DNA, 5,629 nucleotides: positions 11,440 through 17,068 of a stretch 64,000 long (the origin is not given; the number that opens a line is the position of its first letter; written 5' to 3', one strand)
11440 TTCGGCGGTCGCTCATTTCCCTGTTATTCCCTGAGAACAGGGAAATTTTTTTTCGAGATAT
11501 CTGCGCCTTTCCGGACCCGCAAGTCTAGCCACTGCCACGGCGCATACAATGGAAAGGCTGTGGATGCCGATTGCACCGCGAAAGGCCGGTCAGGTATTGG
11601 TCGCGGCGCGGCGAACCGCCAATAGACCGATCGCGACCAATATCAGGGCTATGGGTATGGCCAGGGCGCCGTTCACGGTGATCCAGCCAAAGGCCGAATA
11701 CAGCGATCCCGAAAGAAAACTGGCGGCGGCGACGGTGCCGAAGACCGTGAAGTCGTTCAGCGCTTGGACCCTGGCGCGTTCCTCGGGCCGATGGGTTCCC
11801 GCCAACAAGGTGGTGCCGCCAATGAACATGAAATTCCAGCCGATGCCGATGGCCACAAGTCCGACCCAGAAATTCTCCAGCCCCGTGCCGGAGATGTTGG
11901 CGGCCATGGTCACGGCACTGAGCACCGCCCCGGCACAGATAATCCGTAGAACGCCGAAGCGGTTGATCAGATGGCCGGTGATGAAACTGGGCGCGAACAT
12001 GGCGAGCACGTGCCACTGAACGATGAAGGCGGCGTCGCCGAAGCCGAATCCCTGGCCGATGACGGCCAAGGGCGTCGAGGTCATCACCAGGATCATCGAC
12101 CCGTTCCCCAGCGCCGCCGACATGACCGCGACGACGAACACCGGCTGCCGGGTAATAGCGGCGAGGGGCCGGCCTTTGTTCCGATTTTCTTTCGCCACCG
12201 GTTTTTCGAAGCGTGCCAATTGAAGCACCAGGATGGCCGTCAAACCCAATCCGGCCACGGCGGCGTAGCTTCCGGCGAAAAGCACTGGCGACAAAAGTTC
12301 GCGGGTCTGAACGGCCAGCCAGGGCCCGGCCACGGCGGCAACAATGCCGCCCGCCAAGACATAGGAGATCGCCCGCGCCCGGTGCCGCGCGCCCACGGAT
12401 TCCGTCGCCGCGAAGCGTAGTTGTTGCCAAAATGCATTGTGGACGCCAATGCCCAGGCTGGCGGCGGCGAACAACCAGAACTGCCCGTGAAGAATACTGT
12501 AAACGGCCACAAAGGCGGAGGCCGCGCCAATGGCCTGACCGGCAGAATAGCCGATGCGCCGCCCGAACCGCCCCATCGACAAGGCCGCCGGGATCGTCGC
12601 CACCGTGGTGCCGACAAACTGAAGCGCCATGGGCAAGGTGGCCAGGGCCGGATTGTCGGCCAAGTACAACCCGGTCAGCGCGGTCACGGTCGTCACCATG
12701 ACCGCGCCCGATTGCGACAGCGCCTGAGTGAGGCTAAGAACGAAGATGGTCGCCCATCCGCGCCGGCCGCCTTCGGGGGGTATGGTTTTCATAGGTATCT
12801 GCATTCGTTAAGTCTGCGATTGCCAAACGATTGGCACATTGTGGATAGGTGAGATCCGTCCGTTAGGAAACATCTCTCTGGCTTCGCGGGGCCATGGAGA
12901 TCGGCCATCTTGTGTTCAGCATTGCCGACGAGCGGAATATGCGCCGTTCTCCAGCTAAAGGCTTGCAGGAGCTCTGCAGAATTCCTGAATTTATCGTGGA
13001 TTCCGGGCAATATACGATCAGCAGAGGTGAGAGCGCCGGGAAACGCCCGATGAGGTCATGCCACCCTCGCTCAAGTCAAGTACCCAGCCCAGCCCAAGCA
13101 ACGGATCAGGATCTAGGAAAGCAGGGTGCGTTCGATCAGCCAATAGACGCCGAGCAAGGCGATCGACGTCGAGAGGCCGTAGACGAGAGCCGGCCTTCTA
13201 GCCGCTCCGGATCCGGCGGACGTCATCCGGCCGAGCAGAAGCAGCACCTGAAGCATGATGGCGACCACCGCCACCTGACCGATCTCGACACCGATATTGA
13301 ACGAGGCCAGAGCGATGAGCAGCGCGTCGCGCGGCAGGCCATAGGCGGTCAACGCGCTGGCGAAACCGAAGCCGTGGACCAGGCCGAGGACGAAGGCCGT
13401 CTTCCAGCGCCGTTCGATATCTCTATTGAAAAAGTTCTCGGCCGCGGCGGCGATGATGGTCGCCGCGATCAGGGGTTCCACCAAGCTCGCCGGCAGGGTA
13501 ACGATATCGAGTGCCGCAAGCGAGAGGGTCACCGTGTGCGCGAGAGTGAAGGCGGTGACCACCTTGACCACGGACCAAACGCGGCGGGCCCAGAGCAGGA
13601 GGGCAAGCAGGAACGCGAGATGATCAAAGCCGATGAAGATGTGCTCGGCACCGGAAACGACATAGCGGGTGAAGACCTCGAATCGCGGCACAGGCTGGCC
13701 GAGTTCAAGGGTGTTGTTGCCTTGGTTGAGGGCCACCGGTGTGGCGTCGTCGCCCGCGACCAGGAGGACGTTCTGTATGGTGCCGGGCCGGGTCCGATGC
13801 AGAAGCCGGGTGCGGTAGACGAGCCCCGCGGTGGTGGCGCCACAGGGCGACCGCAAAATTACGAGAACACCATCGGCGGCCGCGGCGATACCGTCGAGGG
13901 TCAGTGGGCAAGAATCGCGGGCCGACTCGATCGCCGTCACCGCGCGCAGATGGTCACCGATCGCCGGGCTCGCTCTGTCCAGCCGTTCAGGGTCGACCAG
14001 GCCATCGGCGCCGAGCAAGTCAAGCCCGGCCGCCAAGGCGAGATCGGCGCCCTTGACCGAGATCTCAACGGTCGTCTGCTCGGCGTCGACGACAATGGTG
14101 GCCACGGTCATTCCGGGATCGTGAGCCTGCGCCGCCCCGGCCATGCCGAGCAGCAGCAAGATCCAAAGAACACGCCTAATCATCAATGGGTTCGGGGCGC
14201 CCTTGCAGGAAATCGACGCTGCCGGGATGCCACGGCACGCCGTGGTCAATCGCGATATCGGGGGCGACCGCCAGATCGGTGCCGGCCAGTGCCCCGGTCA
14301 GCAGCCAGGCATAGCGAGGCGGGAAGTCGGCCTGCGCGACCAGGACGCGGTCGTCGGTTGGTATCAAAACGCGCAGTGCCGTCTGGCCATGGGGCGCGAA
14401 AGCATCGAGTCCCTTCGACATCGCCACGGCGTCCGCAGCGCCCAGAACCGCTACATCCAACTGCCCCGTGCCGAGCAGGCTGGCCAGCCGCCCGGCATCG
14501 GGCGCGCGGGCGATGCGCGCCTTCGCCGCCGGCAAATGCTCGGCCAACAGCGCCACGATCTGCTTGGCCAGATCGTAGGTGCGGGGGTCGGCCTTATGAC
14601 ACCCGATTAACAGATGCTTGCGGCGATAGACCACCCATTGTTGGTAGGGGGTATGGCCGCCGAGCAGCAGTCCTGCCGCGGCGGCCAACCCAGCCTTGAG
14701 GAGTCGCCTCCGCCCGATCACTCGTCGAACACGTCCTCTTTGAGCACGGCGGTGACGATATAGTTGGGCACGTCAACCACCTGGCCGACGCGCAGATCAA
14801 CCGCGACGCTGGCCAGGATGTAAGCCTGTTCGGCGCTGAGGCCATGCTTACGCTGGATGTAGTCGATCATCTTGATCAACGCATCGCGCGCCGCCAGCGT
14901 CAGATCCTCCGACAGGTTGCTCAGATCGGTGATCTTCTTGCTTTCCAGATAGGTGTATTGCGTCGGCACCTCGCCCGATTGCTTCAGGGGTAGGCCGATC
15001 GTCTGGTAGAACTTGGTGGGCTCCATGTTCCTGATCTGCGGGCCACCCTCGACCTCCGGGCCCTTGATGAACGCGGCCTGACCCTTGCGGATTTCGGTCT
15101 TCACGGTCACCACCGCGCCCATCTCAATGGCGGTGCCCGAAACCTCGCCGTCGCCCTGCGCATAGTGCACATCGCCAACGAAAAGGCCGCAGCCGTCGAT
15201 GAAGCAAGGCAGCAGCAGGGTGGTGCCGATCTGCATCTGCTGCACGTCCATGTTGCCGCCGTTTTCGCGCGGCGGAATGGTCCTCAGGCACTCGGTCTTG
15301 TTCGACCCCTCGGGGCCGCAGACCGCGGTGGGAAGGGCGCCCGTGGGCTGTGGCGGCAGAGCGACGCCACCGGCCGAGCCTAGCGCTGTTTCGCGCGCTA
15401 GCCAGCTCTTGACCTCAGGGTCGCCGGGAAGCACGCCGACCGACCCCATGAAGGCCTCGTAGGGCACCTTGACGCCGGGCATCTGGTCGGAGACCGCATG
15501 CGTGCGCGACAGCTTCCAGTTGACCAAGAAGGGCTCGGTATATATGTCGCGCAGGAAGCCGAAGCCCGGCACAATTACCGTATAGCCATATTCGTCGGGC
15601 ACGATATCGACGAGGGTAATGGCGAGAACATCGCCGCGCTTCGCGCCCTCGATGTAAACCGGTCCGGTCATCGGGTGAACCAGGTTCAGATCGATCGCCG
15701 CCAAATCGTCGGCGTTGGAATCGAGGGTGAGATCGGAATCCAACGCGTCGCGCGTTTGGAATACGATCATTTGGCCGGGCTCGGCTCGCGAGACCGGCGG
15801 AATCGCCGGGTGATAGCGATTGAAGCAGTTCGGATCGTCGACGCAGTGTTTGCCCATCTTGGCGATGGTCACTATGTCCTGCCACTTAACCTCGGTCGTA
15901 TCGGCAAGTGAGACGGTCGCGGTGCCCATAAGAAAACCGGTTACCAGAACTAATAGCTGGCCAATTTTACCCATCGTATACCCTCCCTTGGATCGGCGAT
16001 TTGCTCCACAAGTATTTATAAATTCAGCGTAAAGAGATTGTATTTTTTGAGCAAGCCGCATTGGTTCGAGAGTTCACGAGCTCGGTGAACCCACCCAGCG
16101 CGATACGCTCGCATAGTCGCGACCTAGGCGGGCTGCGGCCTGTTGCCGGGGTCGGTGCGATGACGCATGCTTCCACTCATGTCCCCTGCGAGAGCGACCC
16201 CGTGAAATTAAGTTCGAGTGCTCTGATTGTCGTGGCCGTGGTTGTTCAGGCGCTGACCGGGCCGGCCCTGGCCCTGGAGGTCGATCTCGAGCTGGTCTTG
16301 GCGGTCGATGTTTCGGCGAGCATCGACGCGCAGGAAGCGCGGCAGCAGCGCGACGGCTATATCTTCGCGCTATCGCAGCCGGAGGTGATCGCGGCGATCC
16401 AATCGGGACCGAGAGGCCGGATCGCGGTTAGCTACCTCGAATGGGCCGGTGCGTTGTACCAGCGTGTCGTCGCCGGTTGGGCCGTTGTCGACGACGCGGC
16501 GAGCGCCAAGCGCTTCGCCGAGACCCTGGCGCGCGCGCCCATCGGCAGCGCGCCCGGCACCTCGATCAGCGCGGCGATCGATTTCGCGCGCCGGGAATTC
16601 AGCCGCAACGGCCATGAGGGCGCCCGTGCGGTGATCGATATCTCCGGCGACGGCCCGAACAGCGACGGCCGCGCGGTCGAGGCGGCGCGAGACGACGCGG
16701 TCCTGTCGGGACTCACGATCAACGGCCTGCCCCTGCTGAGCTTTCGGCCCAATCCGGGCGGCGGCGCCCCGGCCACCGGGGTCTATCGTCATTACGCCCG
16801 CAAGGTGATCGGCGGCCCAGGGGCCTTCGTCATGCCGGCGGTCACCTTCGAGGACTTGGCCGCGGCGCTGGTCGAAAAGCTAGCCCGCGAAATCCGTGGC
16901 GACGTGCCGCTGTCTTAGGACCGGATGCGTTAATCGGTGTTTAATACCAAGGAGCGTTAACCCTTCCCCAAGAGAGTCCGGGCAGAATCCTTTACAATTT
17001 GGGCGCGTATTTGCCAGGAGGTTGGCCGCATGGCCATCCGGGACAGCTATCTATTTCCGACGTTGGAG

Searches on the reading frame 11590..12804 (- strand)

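Call 91: search_protein_families(library=pfam, proteins=[window:11590-12804:-], max_evalue=0.00001)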
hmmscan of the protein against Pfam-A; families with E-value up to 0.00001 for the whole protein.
window:11590-12804:- (404 aa): 1 family
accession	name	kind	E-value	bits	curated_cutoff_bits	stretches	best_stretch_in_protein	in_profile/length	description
PF07690.21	MFS_1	-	3e-21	76.1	33.4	2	28-259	6-241/347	Major Facilitator Superfamily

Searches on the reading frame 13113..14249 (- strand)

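Call 91: search_protein_families(library=pfam, proteins=[window:13113-14249:-], max_evalue=0.00001)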
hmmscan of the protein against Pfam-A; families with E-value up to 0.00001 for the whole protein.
window:13113-14249:- (378 aa): 2 families
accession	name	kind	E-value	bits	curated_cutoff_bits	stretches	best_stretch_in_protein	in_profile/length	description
PF13795.12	HupE_UreJ_2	-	9.7e-45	152.5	24.5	1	196-339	1-152/156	HupE / UreJ protein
PF04955.18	HupE_UreJ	-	1e-06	28.8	23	1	197-345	22-163/179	HupE / UreJ protein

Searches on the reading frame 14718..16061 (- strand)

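Call 91: search_protein_families(library=pfam, proteins=[window:14718-16061:-], max_evalue=0.00001)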
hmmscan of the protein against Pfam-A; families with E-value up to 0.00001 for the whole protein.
window:14718-16061:- (447 aa): 1 family
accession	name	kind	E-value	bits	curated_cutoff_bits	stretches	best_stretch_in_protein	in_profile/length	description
PF03069.20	FmdA_AmdA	-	5.7e-89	299.1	27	1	75-446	10-372/373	Acetamidase/Formamidase family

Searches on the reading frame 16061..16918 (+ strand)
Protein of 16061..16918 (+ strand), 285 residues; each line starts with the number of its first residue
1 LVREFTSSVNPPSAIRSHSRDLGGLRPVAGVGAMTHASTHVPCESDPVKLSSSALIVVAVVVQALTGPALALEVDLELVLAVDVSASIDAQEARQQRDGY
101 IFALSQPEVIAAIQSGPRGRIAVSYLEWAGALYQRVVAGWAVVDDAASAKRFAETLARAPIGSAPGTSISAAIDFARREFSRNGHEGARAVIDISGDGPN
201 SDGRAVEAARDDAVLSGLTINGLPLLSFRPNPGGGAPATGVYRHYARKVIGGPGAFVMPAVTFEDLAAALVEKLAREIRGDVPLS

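Call 91: search_protein_families(library=pfam, proteins=[window:16061-16918:+], max_evalue=0.00001)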
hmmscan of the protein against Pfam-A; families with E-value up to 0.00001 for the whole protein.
window:16061-16918:+ (285 aa): 1 family
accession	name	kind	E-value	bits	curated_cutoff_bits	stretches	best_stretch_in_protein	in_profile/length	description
PF06707.17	DUF1194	-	4.5e-67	225.7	27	1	73-280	1-204/206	Protein of unknown function (DUF1194)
